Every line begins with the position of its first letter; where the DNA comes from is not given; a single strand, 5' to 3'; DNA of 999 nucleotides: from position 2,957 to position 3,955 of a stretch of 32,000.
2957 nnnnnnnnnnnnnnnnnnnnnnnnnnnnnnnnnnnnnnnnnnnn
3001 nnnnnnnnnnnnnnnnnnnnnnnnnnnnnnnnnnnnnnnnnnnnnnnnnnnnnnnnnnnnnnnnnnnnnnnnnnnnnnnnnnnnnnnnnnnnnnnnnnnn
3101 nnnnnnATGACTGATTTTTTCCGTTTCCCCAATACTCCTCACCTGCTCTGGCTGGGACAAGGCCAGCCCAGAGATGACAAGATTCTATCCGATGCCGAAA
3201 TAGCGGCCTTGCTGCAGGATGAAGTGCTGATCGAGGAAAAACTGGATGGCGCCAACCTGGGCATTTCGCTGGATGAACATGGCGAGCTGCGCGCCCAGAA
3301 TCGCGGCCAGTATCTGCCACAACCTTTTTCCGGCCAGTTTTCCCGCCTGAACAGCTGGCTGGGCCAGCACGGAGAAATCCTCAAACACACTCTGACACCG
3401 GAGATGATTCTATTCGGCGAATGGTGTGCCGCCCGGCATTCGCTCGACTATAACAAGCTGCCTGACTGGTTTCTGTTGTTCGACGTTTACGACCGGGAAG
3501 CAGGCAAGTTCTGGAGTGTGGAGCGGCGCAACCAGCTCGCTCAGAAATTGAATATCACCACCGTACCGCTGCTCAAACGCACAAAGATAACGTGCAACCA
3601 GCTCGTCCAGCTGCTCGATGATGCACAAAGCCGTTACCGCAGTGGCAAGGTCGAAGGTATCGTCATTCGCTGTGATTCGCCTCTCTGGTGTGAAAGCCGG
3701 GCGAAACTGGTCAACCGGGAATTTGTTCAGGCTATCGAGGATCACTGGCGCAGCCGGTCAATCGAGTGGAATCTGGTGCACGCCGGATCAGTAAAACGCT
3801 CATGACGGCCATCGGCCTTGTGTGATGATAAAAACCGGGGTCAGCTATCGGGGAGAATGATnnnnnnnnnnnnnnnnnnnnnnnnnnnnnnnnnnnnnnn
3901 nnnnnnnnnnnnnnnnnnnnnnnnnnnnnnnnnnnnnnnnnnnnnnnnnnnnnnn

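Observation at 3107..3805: Minimal stand-alone RNA ligase with no end-healing partner in the locus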

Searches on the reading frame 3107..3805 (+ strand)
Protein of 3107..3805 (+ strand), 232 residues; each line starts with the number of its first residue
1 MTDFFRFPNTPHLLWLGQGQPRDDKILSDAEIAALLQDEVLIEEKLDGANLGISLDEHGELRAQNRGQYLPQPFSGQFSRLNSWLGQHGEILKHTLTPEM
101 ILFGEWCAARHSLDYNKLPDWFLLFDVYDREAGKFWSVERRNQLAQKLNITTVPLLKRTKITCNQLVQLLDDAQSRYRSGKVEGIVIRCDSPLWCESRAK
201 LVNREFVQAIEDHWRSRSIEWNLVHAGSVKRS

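Call 3: search_protein_families(library=pfam, proteins=[window:3107-3805:+], max_evalue=0.1)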
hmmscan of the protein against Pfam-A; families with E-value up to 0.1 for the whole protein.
window:3107-3805:+ (232 aa): 2 families
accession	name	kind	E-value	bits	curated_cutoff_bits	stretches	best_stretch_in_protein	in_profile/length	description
PF09414.15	RNA_ligase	-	2.8e-37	128.9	27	1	38-200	1-169/171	RNA ligase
PF09511.15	RNA_lig_T4_1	-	0.007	16.7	28.3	1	89-191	104-210/227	RNA ligase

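Call 4: search_protein_families(library=ncbifam, proteins=[window:3107-3805:+], max_evalue=0.1)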
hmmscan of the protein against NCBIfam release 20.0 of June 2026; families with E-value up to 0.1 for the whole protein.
window:3107-3805:+ (232 aa): 1 family
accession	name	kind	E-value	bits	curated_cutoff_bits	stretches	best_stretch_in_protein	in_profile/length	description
TIGR01209.1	TIGR01209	hypoth_equivalog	2.9e-10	39.5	136.9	1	30-188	70-224/375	RNA ligase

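Call 5: search_protein_families(library=padloc, proteins=[window:3107-3805:+], max_evalue=0.1)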
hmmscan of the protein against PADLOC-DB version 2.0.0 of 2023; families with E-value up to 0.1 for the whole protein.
window:3107-3805:+ (232 aa): 0 families

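Call 6: search_solved_structures(query=window:3107-3805:+, max_evalue=1, show_alignments=3)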
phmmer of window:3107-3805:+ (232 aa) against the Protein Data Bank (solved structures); distinct sequences matched with E-value up to 1: 13.
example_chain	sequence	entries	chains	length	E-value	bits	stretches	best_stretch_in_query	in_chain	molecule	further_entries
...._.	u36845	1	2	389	0.00019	24.3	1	37-185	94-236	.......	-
5d1o_A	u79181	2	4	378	0.028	17.2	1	30-155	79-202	ATP-dependent RNA ligase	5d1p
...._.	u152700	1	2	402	0.043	16.6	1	41-187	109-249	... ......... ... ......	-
8ucf_A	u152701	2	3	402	0.044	16.6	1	41-187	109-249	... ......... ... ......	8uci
8ucg_A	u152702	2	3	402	0.15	14.9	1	98-187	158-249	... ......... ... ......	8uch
6vt9_A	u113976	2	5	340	0.61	12.9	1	92-188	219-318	RNA ligase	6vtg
5cot_A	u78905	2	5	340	0.67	12.7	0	110-188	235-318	Naegleria gruberi RNA ligase | RNA ligase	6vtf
6vt5_A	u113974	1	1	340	0.67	12.7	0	110-188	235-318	RNA Ligase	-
6vt4_A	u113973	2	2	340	0.68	12.7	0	110-188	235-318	RNA Ligase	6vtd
6vt3_A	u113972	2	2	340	0.72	12.6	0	110-188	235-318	RNA Ligase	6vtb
5cou_A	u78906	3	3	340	0.85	12.4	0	112-188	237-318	Naegleria gruberi RNA ligase | RNA ligase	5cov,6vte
6vt0_A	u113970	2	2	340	0.86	12.4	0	112-188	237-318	RNA Ligase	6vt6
6vt1_A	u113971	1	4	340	0.89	12.3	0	112-188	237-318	RNA Ligase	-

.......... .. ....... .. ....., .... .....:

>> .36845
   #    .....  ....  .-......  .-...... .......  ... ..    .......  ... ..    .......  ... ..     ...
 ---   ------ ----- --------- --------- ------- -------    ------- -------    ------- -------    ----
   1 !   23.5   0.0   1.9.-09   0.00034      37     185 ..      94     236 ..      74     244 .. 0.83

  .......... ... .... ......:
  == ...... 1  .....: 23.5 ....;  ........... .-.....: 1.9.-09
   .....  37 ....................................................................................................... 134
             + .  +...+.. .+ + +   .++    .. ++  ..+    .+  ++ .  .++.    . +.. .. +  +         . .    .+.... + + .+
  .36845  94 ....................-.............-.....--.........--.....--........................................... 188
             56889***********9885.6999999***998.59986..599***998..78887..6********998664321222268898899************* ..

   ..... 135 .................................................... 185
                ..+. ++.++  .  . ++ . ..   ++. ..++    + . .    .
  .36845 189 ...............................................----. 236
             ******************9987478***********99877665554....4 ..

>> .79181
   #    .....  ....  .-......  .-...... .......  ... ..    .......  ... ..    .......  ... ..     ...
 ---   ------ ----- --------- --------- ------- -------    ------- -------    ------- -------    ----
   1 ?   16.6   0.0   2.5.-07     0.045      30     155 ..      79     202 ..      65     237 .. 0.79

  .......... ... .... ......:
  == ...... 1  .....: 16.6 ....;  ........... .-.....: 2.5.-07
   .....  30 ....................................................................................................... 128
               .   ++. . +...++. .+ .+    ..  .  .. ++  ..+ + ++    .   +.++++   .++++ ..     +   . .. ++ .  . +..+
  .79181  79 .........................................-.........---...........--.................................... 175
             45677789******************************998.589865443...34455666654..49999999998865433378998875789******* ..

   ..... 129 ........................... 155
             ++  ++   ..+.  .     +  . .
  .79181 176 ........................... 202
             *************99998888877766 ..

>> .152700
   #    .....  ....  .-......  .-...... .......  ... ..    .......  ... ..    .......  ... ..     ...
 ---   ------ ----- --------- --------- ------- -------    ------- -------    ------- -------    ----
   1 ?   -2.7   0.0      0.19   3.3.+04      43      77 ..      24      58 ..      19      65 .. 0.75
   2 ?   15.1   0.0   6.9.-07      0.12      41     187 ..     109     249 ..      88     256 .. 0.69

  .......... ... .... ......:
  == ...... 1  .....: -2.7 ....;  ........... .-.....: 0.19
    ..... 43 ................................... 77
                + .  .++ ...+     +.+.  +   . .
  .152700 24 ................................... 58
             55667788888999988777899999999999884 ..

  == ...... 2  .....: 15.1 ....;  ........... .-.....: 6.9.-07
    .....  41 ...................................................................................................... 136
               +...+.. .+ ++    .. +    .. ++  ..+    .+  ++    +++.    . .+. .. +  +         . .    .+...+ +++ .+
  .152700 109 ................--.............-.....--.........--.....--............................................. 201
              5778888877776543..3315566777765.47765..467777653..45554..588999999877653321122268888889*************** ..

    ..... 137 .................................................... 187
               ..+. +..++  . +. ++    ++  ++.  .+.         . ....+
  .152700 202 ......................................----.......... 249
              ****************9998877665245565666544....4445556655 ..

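Call 9: find_homologous_proteins(query=window:3107-3805:+, max_evalue=0.00001)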
Query window:3107-3805:+ (232 aa): 3972 proteins with E <= 0.00001 among 4183 candidates; the best 120 are listed.
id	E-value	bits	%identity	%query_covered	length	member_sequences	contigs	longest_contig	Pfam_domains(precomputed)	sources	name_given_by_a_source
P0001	1.6e-156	537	100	100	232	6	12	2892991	PF09414.16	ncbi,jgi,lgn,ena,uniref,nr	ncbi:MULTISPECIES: RNA ligase family protein [Nitrosomonas]|uniref:Possible homolog of eukaryotic DN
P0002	6.3e-152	522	97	100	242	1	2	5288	PF09414.16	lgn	-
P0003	3.6e-148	510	94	100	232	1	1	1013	PF09414.16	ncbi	-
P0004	1.3e-140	485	90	99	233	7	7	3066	PF09414.16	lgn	-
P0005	2.0e-139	481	88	99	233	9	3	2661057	PF09414.16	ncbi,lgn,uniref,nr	ncbi:RNA ligase family protein [Nitrosomonas eutropha]|uniref:RNA ligase n=2 Tax=Nitrosomonas eutrop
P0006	2.8e-137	474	87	99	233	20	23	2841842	PF09414.16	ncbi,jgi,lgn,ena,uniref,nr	ncbi:RNA ligase family protein [Nitrosomonas sp. H1_AOB3]|uniref:RNA ligase family protein n=1 Tax=N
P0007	1.7e-136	471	87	100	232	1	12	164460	PF09414.16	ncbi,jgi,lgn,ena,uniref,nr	ncbi:RNA ligase family protein [Nitrosomonas sp.]|uniref:RNA ligase family protein n=1 Tax=Nitrosomo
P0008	8.1e-136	469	87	100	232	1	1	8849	PF09414.16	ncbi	-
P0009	1.7e-135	468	85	100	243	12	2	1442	PF09414.16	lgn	-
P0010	2.4e-135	468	89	97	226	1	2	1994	PF09414.16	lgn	-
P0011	2.6e-135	468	90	97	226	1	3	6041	PF09414.16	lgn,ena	-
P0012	2.7e-135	468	90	97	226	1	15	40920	PF09414.16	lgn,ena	-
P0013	3.4e-135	467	88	97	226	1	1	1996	PF09414.16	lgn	-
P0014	3.8e-135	467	89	97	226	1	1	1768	PF09414.16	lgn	-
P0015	9.7e-135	466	89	97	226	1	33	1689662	PF09414.16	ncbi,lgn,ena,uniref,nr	ncbi:RNA ligase family protein [Nitrosomonas sp.]|uniref:RNA ligase family protein n=1 Tax=Nitrosomo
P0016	1.0e-134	466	89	97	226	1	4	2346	PF09414.16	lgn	-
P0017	1.3e-134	465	89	97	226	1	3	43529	PF09414.16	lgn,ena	-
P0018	1.7e-134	465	85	99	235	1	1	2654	PF09414.16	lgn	-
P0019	1.9e-134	465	89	97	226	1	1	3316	PF09414.16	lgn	-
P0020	2.7e-134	464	89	97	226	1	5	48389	PF09414.16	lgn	-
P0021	4.9e-134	463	88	97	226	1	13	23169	PF09414.16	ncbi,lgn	-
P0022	8.6e-134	463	89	97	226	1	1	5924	PF09414.16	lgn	-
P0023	9.4e-134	462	89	97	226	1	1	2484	PF09414.16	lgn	-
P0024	1.2e-133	462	85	99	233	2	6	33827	PF09414.16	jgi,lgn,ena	-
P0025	1.4e-133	462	89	97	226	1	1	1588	PF09414.16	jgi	-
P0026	2.3e-133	461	88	97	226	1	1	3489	PF09414.16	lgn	-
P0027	2.4e-133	461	87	99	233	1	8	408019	PF09414.16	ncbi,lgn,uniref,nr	ncbi:DNA ligase [Nitrosomonas sp. HPC101]|uniref:RNA ligase family protein n=1 Tax=Nitrosomonas sp. 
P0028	2.5e-133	461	85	99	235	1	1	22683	PF09414.16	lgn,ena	-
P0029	5.3e-133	460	88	97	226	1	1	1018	PF09414.16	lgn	-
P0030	7.0e-133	460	88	97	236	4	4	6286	PF09414.16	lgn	-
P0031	9.9e-133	459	89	97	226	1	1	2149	PF09414.16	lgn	-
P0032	1.2e-132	459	89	97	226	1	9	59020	PF09414.16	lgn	-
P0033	4.6e-132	457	87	97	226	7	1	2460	PF09414.16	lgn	-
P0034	4.8e-132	457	88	97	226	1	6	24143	PF09414.16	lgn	-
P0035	5.2e-132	457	88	97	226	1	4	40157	PF09414.16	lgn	-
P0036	1.3e-131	455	85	99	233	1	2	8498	PF09414.16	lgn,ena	-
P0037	5.9e-131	453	83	99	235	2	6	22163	PF09414.16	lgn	-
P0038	1.8e-130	452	84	99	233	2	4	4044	PF09414.16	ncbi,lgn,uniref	ncbi:RNA ligase family protein [Nitrosomonas sp.]|uniref:RNA ligase family protein n=1 Tax=Nitrosomo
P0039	3.9e-130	451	85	97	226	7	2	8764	PF09414.16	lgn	-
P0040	1.0e-128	446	85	97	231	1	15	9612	PF09414.16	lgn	-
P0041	2.0e-126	438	84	97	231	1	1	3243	PF09414.16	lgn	-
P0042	2.7e-121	422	80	99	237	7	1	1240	PF09414.16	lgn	-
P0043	6.5e-121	420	79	97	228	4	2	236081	PF09414.16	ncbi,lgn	-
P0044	3.7e-113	395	74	99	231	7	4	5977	PF09414.16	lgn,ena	-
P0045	1.7e-107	376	70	99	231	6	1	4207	PF09414.16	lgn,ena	-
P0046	4.2e-101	356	68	97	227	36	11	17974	PF09414.16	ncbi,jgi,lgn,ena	-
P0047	1.5e-100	354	68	97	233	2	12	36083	PF09414.16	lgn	-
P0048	1.7e-98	347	67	97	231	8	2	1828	PF09414.16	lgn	-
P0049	8.1e-98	345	67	97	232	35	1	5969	PF09414.16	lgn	-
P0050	9.7e-98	345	66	98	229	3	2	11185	PF09414.16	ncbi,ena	-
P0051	2.9e-97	343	65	97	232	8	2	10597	PF09414.16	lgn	-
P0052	3.4e-97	343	67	97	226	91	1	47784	PF09414.16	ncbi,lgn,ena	-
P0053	4.9e-97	342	67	98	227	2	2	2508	PF09414.16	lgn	-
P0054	6.4e-97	342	64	97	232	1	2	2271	PF09414.16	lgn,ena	-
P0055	6.8e-97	342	65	97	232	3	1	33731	PF09414.16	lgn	-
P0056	1.0e-96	341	65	100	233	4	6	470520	PF09414.16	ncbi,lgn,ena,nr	ncbi:MAG: RNA ligase family protein [Pseudomonadales bacterium]|nr:RNA ligase family protein [Pseudo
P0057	1.6e-96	341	63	97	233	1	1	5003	PF09414.16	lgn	-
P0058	1.7e-96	340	64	97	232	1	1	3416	PF09414.16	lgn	-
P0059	2.5e-96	340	67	97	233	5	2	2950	PF09414.16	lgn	-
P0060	5.9e-96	339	65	97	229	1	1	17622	PF09414.16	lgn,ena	-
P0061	6.7e-96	339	64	97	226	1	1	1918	PF09414.16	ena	-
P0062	1.0e-95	338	65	97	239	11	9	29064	PF09414.16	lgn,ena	-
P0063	1.1e-95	338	66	97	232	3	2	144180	PF09414.16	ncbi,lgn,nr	ncbi:MAG: RNA ligase family protein [Gammaproteobacteria bacterium]|nr:RNA ligase family protein [Ga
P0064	1.6e-95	337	63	97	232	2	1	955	PF09414.16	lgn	-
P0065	1.8e-95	337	64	98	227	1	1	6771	PF09414.16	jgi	-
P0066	2.1e-95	337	64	96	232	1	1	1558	PF09414.16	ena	-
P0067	2.2e-95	337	64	96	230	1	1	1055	PF09414.16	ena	-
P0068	2.4e-95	337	66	96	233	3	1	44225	PF09414.16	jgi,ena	-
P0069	2.8e-95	337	65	99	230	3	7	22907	PF09414.16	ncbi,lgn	-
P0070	3.1e-95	336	62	100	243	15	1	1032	PF09414.16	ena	-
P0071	3.6e-95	336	64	97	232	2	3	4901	PF09414.16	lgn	-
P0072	3.8e-95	336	66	97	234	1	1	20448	PF09414.16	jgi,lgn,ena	-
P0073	4.2e-95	336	64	97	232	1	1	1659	PF09414.16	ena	-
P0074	5.3e-95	336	64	97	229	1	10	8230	PF09414.16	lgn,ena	-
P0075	5.6e-95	336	63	97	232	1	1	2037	PF09414.16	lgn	-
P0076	7.0e-95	335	63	97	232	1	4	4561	PF09414.16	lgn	-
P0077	8.5e-95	335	65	97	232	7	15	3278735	PF09414.16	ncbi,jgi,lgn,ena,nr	ncbi:MAG: RNA ligase family protein [Gammaproteobacteria bacterium]|jgi:ATP-dependent RNA circulariz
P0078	9.3e-95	335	63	97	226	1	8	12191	PF09414.16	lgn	-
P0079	9.3e-95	335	64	100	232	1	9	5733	PF09414.16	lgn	-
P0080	1.5e-94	334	65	96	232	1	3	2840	PF09414.16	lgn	-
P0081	1.6e-94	334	63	97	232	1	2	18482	PF09414.16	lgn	-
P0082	2.0e-94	334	63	97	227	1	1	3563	PF09414.16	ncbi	-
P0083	2.2e-94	334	63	97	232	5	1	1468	PF09414.16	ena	-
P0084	2.3e-94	333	63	97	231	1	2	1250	PF09414.16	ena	-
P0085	2.3e-94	333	63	97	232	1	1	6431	PF09414.16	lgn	-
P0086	2.4e-94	333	63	97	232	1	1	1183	PF09414.16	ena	-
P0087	2.6e-94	333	64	97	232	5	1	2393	PF09414.16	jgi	-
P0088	2.6e-94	333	63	98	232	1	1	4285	PF09414.16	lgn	-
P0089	2.7e-94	333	63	99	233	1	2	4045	PF09414.16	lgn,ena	-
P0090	2.7e-94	333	63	99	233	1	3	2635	PF09414.16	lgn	-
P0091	2.9e-94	333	63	97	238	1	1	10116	PF09414.16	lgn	-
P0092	3.0e-94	333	64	97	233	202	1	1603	PF09414.16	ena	-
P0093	3.2e-94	333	64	98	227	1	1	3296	PF09414.16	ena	-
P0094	3.4e-94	333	63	99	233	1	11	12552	PF09414.16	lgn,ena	-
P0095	3.4e-94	333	63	99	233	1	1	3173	PF09414.16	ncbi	-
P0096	3.4e-94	333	63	99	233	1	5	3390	PF09414.16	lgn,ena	-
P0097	4.5e-94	333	63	97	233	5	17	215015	PF09414.16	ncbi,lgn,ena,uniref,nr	ncbi:RNA ligase family protein [Denitrificimonas sp. JX-1]|uniref:RNA ligase family protein n=1 Tax=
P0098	4.6e-94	333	65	97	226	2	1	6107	PF09414.16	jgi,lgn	-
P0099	4.7e-94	333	63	98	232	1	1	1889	PF09414.16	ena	-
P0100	4.9e-94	332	63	97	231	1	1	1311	PF09414.16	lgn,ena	-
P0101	4.9e-94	332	63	99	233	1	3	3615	PF09414.16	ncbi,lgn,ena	-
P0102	4.9e-94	332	63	99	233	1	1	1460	PF09414.16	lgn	-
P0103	5.0e-94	332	64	96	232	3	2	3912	PF09414.16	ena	-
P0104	6.0e-94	332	88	70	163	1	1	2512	PF09414.16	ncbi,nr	ncbi:MAG: DNA ligase, partial [Nitrosomonas sp. PRO5]|nr:DNA ligase [Nitrosomonas sp. PRO5]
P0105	6.3e-94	332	63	99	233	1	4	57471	PF09414.16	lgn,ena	-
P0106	6.4e-94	332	63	99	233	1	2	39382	PF09414.16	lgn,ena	-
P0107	6.5e-94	332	61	100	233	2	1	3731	PF09414.16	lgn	-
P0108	6.5e-94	332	65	97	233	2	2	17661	PF09414.16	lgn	-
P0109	6.7e-94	332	64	97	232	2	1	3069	PF09414.16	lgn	-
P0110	8.7e-94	332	61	99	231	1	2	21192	PF09414.16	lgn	-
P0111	9.0e-94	332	63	97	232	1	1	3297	PF09414.16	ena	-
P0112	1.0e-93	331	64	96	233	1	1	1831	PF09414.16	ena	-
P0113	1.2e-93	331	65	97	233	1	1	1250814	PF09414.16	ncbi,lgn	-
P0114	1.2e-93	331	63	97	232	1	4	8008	PF09414.16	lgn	-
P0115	1.2e-93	331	63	100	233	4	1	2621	PF09414.16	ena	-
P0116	1.2e-93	331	62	99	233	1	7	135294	PF09414.16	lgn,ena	-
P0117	1.3e-93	331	64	99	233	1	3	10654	PF09414.16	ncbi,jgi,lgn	-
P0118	1.3e-93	331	64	97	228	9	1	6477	PF09414.16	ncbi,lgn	-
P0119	1.4e-93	331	65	97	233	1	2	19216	PF09414.16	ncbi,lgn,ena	-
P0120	1.4e-93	331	65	97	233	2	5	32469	PF09414.16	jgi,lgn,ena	-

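Call 11: find_related_loci(query=A1, collection=genome_contigs, flank=6000)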
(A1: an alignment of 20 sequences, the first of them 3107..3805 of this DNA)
Query A1 (232 aa) in genome_contigs; peptide patterns used: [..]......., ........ (x = any residue, [..] = any of these).
600 stretches matched a pattern (row limit reached: there are more); 557 encode a relative of the query (tblastn E <= 1e-3); the best 80 are kept; 80 distinct loci.
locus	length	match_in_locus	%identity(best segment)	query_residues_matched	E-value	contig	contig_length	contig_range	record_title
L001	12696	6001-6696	87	1-232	4e-138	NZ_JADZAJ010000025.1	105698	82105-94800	MAG: Nitrosomonas sp. isolate SJ624 c_000000940149, whole genome shotgun sequence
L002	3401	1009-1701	85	1-231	5e-142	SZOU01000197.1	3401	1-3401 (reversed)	Betaproteobacteria bacterium PRO4 ZYPT4scaffold_9164, whole genome shotgun sequence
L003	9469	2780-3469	87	1-230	1e-136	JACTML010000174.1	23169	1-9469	MAG: Nitrosomonas eutropha isolate BJ4 scaffold_1875, whole genome shotgun sequence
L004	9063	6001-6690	74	1-230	5e-116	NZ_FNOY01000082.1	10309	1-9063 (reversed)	Nitrosomonas halophila strain Nm1, whole genome shotgun sequence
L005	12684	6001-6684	67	1-228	3e-101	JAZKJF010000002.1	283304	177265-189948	MAG: Pseudomonadota bacterium isolate ADI_DC_SW_02_SPN_11032020-bin092_1 DCSW02SPN_B092_1_000000000002, whole genome sho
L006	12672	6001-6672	66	1-224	1e-100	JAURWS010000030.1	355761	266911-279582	MAG: Gammaproteobacteria bacterium isolate E10_concoct.bin.39 E10_k141_348529, whole genome shotgun sequence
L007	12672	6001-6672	66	1-224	3e-100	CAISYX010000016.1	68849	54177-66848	MAG: uncultured Gammaproteobacteria bacterium isolate ErkenSummer_bin-4140 genome assembly, contig: bin-4140:016/429, wh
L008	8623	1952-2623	65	1-224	3e-100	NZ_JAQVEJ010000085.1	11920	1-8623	MAG: Hydrogenophaga sp. isolate STE_132 NODE_13356_length_11920_cov_8.914526_Sandtown_E, whole genome shotgun sequence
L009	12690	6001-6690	63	1-230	3e-99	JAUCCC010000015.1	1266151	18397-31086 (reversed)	MAG: Pseudomonas sp. isolate R4x_68d_np_Bin1.12 contig_197, whole genome shotgun sequence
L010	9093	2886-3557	65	1-224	7e-99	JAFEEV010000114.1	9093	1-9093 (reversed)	MAG: Proteobacteria bacterium isolate SZAS CTRL-64 CK_MAG-2__114__length-9093, whole genome shotgun sequence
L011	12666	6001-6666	65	1-222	2e-98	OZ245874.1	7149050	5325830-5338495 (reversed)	MAG: Ferrovibrionaceae bacterium isolate 0e66bcf5-867a-4da0-8eac-4ee34a6bdae9 genome assembly, chromosome: 1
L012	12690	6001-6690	62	1-230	2e-97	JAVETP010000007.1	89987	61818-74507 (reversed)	MAG: Pseudomonas sp. isolate BF1_99 scaffold_413_c1_biofilm_2017, whole genome shotgun sequence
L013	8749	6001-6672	65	1-224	4e-97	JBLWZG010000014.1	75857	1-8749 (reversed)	MAG: Pseudomonas sp. isolate EC02-04 C02.041.metabat.2RE.5K@14, whole genome shotgun sequence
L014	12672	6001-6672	63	1-224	6e-97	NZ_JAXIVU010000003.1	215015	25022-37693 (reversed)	Denitrificimonas halotolerans strain JX-1 NODE_3_length_215015_cov_139.882613, whole genome shotgun sequence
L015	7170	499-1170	65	1-224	4e-97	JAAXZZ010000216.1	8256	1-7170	MAG: Gammaproteobacteria bacterium isolate AS02xzSISU_62 48949_AS02, whole genome shotgun sequence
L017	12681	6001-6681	63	2-228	2e-96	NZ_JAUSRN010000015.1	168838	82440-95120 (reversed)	Variovorax paradoxus strain DS1452 Ga0466855_15, whole genome shotgun sequence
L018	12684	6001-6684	63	1-228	1e-96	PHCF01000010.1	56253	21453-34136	MAG: Betaproteobacteria bacterium HGW-Betaproteobacteria-6 bjp_ig2103_scaffold_592, whole genome shotgun sequence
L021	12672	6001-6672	64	1-224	3e-96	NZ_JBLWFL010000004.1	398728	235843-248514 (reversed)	Microbulbifer sp. SA54 contig_4, whole genome shotgun sequence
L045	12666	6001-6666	59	1-222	2e-92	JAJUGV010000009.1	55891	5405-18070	MAG: Alcaligenaceae bacterium isolate bin46 k141_393344_length_55891_cov_70.1644, whole genome shotgun sequence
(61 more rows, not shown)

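Call 21: search_protein_representatives(protein=window:3107-3805:+)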
Query: 232 residues. Proteins with E-value up to 0.001 (for the whole library): 2659; up to 1e-10: 1316; up to 1e-30: 324. The best 150 are listed.
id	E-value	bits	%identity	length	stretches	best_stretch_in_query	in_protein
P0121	7.6e-79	281.0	57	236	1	1-224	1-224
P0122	1.3e-66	241.0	89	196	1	1-119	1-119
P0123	8.8e-64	231.7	50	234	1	1-227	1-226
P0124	6.3e-63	228.9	52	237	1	1-226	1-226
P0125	9.6e-61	221.8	47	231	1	2-222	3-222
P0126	2.7e-60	220.3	38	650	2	2-224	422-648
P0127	6.9e-60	219.0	47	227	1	1-224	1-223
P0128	8.4e-60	218.7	67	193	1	1-141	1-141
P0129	1.3e-59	218.0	46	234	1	4-226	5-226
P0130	4.0e-58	213.2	64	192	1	1-149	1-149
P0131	2.8e-57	210.4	48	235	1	1-222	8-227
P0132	5.5e-57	209.5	47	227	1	3-225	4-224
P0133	7.6e-57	209.0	60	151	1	1-150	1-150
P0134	1.2e-56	208.4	46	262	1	3-225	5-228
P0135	7.1e-56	205.8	44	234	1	3-222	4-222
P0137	2.1e-55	204.3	42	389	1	5-220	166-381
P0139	9.7e-55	202.1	39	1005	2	4-225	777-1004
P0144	5.8e-52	193.0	36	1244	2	3-224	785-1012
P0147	4.1e-51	190.2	38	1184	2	4-224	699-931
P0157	1.1e-45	172.5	39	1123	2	5-218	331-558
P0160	2.6e-45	171.2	40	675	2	5-222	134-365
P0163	8.2e-45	169.6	35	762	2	6-222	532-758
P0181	5.3e-42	160.4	41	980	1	6-222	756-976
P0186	1.1e-41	159.4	39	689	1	4-223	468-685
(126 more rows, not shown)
